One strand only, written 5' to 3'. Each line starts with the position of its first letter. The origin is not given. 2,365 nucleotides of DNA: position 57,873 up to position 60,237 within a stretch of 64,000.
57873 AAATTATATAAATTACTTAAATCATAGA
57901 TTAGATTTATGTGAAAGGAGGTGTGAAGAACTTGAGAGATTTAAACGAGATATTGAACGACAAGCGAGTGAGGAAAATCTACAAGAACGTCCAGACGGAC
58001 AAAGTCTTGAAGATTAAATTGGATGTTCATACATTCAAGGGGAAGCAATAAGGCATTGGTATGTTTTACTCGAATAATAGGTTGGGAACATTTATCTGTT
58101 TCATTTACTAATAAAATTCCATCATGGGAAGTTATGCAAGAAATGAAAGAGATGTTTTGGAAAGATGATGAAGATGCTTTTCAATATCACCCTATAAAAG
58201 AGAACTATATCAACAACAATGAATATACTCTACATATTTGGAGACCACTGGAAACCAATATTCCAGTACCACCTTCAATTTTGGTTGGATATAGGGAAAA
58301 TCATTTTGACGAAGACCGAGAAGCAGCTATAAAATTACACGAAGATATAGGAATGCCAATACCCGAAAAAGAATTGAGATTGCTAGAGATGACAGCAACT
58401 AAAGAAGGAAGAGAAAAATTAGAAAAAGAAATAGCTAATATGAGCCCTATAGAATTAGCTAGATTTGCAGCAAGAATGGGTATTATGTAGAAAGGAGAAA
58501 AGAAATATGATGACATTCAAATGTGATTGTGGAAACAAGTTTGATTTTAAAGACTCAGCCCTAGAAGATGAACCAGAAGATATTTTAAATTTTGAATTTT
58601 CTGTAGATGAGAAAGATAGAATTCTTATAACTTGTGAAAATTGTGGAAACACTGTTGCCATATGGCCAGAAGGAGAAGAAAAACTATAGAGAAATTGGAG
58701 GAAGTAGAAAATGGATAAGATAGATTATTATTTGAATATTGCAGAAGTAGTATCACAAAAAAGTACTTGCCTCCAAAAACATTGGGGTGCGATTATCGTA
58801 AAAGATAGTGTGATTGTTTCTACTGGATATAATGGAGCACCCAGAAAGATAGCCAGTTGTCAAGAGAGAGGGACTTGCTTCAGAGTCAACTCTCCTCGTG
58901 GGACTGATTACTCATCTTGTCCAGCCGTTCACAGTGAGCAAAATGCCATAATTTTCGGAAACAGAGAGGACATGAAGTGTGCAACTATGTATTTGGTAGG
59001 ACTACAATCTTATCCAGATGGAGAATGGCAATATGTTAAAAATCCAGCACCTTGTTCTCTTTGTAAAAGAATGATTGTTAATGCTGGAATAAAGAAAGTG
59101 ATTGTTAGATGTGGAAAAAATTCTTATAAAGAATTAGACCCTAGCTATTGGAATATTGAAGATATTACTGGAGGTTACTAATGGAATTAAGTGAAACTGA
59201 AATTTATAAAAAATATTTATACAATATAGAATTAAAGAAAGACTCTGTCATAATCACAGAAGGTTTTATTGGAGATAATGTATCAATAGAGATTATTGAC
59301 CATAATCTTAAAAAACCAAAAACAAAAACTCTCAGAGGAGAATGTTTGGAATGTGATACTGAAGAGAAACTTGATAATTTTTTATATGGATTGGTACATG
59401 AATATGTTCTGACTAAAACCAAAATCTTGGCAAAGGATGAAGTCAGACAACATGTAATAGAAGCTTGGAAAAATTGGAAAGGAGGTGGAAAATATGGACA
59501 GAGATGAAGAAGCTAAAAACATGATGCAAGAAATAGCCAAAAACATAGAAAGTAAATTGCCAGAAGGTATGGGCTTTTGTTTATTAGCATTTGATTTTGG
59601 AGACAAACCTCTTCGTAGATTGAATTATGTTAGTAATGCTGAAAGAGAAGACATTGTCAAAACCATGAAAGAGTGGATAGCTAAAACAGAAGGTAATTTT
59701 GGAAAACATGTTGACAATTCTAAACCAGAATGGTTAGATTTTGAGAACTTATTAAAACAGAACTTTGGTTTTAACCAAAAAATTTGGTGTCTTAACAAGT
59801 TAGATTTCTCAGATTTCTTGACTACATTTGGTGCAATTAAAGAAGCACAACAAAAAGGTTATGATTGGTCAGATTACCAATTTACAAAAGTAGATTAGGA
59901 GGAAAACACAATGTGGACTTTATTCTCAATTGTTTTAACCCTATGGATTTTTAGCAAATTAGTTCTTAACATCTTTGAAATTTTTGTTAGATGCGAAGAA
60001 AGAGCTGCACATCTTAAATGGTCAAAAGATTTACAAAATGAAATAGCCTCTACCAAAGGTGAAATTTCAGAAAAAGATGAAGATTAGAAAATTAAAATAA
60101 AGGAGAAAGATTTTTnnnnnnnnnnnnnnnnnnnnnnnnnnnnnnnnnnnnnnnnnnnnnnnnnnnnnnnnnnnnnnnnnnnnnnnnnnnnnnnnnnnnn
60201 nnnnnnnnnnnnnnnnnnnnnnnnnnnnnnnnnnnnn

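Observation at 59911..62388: Phage-encoded flotillin (SPFH) with small membrane partner and adjacent PD-(D/E)xK nuclease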

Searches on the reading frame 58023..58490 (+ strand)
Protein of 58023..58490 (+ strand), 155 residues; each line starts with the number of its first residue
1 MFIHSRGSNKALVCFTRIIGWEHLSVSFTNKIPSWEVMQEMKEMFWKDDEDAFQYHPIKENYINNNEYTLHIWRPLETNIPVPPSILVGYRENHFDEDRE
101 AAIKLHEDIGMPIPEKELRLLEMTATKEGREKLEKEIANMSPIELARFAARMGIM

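Call 3: search_protein_families(library=pfam, proteins=[window:58023-58490:+], max_evalue=0.1)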
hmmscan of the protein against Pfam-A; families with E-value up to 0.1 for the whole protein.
window:58023-58490:+ (155 aa): 1 family
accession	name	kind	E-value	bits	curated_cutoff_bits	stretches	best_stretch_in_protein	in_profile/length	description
PF24746.1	DUF7694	-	2.4e-22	78.9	27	1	19-76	7-65/66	Domain of unknown function (DUF7694)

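Call 4: search_protein_families(library=phrogs, proteins=[window:58023-58490:+], max_evalue=0.01)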
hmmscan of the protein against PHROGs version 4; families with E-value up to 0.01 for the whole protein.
window:58023-58490:+ (155 aa): 1 family
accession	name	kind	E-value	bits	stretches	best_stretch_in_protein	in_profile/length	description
phrog_7839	-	unknown function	3.5e-21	76.7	1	18-89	64-134/136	-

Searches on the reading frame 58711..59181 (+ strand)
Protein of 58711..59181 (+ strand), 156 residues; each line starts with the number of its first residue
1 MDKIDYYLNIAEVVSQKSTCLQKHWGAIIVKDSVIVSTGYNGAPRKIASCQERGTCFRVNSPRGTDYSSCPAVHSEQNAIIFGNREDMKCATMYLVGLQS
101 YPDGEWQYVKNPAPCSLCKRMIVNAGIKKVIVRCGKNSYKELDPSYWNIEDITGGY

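Call 3: search_protein_families(library=pfam, proteins=[window:58711-59181:+], max_evalue=0.1)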
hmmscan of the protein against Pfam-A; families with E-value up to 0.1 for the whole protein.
window:58711-59181:+ (156 aa): 4 families
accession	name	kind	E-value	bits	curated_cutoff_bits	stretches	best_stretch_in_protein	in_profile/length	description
PF00383.29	dCMP_cyt_deam_1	-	5.4e-14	52.4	25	1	2-132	2-100/102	Cytidine and deoxycytidylate deaminase zinc-binding region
PF14437.12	MafB19-deam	-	1.7e-08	34.9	27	1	1-136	1-103/142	MafB19-like deaminase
PF10781.14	DSRB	-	0.0038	17.2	25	1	86-108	25-47/61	Dextransucrase DSRB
PF21540.3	Choline_bind_4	-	0.085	13.3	27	0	97-111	4-17/21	Choline-binding repeat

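Call 4: search_protein_families(library=phrogs, proteins=[window:58711-59181:+], max_evalue=0.01)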
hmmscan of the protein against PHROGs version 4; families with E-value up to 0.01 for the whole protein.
window:58711-59181:+ (156 aa): 5 families
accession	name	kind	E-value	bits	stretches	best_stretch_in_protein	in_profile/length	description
phrog_174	-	DNA, RNA and nucleotide metabolism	1.7e-32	114.5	1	1-138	114-229/384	dCMP deaminase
phrog_2369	-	DNA, RNA and nucleotide metabolism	4.3e-24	86.7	1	5-95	7-101/195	dCMP deaminase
phrog_18355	-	DNA, RNA and nucleotide metabolism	1.4e-08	35.7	1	72-131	2-46/52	deoxycytidinylate deaminase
phrog_20806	-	DNA, RNA and nucleotide metabolism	4.1e-07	31.2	1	68-132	12-61/97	deoxycytidinylate deaminase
phrog_9198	-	unknown function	0.00074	19.3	0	114-131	415-432/531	-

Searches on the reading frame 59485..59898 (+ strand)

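Call 3: search_protein_families(library=pfam, proteins=[window:59485-59898:+], max_evalue=0.1)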
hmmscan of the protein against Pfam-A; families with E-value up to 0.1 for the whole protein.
window:59485-59898:+ (137 aa): 0 families

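Call 4: search_protein_families(library=phrogs, proteins=[window:59485-59898:+], max_evalue=0.01)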
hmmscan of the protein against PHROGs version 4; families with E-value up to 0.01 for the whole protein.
window:59485-59898:+ (137 aa): 1 family
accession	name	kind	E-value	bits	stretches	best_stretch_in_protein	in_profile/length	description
phrog_35296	-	unknown function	7.8e-08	33.3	1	9-71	18-87/94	-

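Call 16: search_protein_families(library=padloc, proteins=[window:59485-59898:+], max_evalue=0.01)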
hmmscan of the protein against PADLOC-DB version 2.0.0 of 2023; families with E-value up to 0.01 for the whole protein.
window:59485-59898:+ (137 aa): 0 families

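Call 17: search_protein_families(library=ncbifam, proteins=[window:59485-59898:+], max_evalue=0.01)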
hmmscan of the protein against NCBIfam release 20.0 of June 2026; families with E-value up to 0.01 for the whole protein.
window:59485-59898:+ (137 aa): 0 families

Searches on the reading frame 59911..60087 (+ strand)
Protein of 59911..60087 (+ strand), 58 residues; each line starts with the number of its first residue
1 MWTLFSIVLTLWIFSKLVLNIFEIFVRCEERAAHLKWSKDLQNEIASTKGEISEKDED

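Call 3: search_protein_families(library=pfam, proteins=[window:59911-60087:+], max_evalue=0.1)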
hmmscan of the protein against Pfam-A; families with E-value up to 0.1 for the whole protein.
window:59911-60087:+ (58 aa): 0 families

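Call 4: search_protein_families(library=phrogs, proteins=[window:59911-60087:+], max_evalue=0.01)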
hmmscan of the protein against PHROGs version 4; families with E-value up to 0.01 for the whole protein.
window:59911-60087:+ (58 aa): 0 families

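Call 16: search_protein_families(library=padloc, proteins=[window:59911-60087:+], max_evalue=0.01)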
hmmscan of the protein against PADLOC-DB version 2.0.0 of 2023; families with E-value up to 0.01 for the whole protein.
window:59911-60087:+ (58 aa): 0 families

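Call 17: search_protein_families(library=ncbifam, proteins=[window:59911-60087:+], max_evalue=0.01)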
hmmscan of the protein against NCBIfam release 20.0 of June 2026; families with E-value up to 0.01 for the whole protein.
window:59911-60087:+ (58 aa): 0 families
